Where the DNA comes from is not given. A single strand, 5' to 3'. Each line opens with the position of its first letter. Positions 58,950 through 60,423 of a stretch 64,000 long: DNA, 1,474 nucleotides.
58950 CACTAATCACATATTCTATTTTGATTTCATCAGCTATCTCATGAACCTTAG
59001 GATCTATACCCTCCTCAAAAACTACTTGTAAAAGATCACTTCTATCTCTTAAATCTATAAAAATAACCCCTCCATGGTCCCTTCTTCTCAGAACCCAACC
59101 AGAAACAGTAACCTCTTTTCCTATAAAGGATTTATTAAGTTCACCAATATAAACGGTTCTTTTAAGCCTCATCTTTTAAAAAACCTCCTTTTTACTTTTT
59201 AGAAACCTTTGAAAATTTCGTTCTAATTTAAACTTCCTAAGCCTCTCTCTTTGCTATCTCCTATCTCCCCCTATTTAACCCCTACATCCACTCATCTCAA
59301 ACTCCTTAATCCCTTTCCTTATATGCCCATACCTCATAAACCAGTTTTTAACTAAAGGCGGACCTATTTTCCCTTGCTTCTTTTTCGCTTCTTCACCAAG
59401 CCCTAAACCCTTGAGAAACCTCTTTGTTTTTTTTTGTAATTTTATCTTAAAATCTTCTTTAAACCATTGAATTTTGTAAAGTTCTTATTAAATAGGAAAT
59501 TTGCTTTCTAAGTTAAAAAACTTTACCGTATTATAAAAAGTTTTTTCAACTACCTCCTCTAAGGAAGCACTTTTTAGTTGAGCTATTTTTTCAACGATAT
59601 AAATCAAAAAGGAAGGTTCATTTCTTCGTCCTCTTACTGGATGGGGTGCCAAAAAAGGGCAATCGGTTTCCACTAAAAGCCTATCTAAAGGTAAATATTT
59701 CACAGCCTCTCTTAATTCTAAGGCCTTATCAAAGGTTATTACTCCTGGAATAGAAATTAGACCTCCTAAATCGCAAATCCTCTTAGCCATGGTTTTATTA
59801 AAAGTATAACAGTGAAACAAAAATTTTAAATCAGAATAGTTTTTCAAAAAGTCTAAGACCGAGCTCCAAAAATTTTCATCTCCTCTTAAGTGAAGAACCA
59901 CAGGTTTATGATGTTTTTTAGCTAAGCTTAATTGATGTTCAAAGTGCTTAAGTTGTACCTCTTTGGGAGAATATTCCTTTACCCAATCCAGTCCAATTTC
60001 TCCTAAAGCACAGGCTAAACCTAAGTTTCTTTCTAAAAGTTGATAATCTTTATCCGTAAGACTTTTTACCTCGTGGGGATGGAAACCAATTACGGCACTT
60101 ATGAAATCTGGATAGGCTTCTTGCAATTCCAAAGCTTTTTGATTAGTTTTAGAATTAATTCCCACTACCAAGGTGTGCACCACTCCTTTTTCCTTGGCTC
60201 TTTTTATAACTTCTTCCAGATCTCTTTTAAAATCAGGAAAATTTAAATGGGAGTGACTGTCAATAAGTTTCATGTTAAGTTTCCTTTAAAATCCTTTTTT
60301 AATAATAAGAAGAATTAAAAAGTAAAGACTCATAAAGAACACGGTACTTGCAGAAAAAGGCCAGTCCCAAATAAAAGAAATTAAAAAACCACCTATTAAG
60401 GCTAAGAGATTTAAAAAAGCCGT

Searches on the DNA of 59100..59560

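Call 91: search_rna_families(source=window, start=59100, end=59560, threshold=evalue, max_evalue=1)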
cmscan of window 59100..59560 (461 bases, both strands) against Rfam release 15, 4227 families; matches with E-value up to 1: 0.
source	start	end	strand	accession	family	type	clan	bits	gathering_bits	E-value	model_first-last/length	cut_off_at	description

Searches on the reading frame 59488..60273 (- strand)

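Call 74: search_protein_families(library=padloc, proteins=[window:59488-60273:-], max_evalue=0.00001)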
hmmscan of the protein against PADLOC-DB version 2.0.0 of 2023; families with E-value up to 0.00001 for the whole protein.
window:59488-60273:- (261 aa): 1 family
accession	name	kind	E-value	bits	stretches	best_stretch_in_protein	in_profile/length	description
PDLC02215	QatD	-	8.9e-26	88.8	1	2-249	5-243/250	-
